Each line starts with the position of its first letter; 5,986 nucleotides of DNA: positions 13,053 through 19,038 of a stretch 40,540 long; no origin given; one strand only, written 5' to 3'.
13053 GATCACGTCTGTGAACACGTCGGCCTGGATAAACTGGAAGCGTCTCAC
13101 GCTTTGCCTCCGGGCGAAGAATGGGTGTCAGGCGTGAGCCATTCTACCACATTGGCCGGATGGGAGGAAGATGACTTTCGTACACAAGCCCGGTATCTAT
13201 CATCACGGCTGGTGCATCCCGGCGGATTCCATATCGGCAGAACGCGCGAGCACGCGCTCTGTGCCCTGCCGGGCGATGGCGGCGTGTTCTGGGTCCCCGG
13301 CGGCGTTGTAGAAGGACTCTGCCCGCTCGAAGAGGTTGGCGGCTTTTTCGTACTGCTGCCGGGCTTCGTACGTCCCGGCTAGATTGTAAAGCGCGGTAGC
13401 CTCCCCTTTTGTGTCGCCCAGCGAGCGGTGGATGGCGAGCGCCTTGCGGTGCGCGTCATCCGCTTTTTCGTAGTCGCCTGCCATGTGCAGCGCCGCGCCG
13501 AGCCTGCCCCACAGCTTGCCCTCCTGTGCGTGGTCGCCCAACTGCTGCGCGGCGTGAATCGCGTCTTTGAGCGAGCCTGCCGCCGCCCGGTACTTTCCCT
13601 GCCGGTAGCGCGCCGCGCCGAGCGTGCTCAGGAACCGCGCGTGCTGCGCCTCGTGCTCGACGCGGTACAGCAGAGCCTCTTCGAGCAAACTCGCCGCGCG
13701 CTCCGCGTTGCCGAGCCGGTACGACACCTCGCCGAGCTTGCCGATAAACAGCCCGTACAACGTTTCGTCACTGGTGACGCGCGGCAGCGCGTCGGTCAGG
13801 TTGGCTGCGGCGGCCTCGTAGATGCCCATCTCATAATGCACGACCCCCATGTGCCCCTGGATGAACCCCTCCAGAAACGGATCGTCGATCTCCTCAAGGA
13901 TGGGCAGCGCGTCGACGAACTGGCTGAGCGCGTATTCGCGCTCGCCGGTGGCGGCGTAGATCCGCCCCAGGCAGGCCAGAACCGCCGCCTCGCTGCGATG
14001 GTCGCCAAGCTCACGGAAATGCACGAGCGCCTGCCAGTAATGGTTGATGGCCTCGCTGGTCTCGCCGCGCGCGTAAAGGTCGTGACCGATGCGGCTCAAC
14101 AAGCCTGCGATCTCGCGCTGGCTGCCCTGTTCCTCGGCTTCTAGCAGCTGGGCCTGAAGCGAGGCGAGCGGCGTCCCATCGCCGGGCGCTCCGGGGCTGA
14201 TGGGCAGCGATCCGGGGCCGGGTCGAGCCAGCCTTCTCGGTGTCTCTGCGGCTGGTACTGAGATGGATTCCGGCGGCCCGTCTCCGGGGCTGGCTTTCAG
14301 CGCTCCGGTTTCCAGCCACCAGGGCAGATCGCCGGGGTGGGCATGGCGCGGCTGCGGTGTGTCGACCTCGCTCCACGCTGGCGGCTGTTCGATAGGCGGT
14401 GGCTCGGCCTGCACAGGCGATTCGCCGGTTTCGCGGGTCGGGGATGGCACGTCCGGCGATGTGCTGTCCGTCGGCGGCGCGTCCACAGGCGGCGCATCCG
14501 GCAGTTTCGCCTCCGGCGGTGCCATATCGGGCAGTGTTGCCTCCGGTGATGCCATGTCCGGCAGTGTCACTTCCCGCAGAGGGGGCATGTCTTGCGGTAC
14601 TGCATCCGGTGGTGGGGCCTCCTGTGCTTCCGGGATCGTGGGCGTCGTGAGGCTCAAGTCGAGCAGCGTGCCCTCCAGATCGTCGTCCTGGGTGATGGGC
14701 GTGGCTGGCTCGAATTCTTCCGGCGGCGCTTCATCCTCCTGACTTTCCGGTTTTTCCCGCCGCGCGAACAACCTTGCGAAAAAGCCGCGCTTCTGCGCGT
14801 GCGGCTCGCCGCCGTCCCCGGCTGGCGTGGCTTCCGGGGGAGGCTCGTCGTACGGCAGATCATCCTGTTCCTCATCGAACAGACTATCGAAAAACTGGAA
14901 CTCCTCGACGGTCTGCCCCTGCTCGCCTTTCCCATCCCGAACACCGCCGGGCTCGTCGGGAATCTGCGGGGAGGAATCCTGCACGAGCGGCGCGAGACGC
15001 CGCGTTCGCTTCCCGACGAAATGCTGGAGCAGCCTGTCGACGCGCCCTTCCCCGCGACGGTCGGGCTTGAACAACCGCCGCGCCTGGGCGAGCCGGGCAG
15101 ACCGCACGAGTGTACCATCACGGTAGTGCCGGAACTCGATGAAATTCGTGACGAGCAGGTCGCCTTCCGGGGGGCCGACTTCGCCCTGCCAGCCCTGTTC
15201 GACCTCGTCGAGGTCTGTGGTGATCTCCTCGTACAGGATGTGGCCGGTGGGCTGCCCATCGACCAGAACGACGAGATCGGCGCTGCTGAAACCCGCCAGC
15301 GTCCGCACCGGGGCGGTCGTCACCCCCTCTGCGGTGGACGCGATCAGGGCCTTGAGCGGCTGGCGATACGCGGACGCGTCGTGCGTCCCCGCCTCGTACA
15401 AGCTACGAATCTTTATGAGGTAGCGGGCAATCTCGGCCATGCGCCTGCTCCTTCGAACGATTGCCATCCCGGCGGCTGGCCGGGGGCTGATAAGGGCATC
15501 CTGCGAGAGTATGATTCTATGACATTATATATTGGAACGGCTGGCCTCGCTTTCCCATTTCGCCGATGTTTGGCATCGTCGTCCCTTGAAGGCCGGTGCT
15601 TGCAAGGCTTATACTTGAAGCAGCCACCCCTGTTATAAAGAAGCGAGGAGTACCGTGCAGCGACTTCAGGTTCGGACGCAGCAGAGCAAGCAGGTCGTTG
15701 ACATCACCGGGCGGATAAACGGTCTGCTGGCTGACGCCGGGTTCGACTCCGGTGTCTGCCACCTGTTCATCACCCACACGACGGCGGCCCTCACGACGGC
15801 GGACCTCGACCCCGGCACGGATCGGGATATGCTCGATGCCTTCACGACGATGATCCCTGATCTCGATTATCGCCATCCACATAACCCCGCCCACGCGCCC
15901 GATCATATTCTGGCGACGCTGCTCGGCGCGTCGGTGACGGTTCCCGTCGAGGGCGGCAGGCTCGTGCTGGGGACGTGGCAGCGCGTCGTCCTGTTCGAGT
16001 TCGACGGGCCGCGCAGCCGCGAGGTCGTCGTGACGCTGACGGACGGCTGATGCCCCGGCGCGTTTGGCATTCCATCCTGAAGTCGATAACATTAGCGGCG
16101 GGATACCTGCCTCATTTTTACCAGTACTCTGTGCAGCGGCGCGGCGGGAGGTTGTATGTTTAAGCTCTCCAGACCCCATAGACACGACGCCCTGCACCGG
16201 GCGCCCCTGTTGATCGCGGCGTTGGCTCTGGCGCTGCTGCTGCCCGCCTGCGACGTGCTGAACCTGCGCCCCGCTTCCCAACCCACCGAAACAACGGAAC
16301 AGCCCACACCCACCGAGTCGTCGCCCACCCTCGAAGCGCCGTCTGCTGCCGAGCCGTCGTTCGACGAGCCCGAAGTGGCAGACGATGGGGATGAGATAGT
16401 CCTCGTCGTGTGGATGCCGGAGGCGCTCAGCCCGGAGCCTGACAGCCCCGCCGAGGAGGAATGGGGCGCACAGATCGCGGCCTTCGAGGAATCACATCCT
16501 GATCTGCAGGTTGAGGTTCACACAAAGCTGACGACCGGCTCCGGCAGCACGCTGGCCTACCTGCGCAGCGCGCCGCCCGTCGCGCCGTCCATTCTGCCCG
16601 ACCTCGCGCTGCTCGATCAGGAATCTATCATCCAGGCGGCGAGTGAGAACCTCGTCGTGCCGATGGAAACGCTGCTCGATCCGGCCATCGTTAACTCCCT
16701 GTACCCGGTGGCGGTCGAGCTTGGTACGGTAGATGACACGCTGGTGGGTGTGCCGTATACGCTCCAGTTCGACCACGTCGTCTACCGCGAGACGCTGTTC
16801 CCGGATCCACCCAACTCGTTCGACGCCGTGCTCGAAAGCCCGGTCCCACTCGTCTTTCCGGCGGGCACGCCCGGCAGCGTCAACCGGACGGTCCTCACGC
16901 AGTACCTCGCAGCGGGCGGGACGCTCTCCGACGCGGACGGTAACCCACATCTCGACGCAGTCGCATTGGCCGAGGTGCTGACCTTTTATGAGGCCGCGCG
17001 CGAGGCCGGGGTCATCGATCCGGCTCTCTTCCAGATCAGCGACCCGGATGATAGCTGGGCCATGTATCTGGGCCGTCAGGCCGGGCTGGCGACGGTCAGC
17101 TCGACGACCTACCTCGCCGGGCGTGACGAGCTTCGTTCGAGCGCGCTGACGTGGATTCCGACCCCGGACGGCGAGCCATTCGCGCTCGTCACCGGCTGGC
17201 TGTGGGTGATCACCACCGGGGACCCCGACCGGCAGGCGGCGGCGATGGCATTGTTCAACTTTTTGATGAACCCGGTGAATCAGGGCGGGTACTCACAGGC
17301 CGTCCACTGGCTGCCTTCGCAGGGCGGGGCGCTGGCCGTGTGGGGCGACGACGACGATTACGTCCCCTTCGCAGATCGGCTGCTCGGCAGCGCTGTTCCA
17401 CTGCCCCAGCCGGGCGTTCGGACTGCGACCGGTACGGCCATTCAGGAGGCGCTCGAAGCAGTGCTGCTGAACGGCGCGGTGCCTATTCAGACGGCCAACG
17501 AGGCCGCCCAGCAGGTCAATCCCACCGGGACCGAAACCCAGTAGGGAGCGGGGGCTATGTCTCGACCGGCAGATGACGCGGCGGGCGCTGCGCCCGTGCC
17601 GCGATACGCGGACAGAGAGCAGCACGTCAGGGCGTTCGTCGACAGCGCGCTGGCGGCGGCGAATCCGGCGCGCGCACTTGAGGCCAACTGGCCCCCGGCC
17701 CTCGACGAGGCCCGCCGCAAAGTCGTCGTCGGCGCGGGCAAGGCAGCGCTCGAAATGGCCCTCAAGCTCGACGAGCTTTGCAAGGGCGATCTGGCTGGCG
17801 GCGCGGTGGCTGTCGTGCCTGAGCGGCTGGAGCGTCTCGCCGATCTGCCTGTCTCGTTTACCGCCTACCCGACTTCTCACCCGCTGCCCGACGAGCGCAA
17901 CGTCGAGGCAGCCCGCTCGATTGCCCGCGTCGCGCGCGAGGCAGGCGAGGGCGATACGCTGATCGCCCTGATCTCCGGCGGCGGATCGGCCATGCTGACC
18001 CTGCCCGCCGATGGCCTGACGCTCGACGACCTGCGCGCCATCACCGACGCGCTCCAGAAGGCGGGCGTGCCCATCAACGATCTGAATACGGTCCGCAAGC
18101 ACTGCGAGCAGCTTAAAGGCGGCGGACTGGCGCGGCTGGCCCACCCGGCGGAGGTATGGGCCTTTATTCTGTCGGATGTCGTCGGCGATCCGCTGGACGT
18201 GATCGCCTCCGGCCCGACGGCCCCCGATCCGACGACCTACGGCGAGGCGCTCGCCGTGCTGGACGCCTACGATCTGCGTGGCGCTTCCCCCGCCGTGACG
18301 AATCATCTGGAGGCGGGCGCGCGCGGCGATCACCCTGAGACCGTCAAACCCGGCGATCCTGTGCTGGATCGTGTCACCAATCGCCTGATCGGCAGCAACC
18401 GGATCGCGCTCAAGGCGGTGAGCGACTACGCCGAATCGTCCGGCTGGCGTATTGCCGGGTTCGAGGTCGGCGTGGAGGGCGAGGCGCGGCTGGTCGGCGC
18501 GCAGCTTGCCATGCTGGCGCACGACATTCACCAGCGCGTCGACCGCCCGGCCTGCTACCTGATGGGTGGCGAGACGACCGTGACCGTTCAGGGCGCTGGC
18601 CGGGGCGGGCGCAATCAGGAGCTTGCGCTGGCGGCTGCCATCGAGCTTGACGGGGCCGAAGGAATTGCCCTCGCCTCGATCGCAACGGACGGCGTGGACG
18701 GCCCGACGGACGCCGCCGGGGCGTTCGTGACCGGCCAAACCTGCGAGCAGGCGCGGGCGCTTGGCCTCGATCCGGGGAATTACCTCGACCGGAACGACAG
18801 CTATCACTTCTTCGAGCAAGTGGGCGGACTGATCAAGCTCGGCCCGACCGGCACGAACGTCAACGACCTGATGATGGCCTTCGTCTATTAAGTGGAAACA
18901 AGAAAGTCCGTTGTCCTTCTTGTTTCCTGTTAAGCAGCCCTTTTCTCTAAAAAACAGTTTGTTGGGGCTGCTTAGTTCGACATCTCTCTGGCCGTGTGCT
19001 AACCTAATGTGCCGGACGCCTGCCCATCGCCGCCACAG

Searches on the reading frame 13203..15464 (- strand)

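Call 39: search_protein_families(library=pfam, proteins=[window:13203-15464:-], max_evalue=0.00001)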
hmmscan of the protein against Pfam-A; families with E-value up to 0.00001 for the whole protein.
window:13203-15464:- (753 aa): 6 families
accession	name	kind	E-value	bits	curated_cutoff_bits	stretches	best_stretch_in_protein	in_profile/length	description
PF13424.12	TPR_12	-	7.7e-26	90.5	30.1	2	651-720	5-76/77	Tetratricopeptide repeat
PF00515.34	TPR_1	-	1.5e-13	50.3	27.8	0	650-680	2-32/34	Tetratricopeptide repeat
PF07719.23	TPR_2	-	7.2e-13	48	27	0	689-715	1-27/34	Tetratricopeptide repeat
PF13374.12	TPR_10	-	3.4e-11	43.2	27.5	0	655-681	8-34/42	Tetratricopeptide repeat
PF13176.12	TPR_7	-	1.9e-09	37.3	27.9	0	691-714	1-24/36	Tetratricopeptide repeat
PF17874.7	TPR_MalT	-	1e-07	32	45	0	575-721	44-193/336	MalT-like TPR region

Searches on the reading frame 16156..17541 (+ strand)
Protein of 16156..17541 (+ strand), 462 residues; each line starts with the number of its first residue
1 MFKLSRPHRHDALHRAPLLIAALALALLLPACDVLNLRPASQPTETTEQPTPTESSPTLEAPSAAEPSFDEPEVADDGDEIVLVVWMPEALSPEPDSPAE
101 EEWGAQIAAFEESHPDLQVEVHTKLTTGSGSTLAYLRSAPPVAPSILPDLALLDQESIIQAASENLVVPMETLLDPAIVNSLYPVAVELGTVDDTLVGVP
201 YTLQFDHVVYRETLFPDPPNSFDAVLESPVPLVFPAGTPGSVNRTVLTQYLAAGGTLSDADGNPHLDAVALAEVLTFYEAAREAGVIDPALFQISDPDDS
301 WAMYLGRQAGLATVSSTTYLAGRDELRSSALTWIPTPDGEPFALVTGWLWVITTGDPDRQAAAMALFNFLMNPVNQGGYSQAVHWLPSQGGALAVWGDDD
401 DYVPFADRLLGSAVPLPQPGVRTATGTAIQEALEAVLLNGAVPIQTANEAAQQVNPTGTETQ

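Call 39: search_protein_families(library=pfam, proteins=[window:16156-17541:+], max_evalue=0.00001)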
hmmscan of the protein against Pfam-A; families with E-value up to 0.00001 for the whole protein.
window:16156-17541:+ (462 aa): 2 families
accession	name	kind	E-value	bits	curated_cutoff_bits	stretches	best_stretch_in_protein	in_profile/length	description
PF13416.11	SBP_bac_8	-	3.4e-14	53.7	27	1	106-388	2-261/279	Bacterial extracellular solute-binding protein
PF01547.30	SBP_bac_1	-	3.9e-11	43.9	26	1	103-376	10-306/307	Bacterial extracellular solute-binding protein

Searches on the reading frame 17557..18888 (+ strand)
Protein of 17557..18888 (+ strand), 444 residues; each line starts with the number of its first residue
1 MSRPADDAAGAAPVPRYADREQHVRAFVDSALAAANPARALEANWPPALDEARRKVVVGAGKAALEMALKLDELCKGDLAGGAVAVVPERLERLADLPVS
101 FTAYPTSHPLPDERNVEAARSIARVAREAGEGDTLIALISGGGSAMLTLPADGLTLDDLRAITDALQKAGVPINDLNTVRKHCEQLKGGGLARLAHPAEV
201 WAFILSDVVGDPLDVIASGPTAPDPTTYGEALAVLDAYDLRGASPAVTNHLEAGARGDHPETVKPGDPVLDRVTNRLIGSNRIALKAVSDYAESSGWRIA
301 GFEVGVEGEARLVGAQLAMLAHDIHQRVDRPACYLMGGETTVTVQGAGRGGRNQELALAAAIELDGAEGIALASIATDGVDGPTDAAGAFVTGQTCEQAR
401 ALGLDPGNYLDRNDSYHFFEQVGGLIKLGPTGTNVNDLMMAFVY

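Call 39: search_protein_families(library=pfam, proteins=[window:17557-18888:+], max_evalue=0.00001)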
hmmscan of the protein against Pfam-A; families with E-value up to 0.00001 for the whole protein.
window:17557-18888:+ (444 aa): 2 families
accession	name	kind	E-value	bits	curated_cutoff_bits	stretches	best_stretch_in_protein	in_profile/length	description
PF13660.11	DUF4147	-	2.6e-71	240.2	23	1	24-252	2-234/234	Domain of unknown function (DUF4147)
PF05161.18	MOFRL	-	3.3e-41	140.2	28.3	1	332-437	1-106/106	MOFRL family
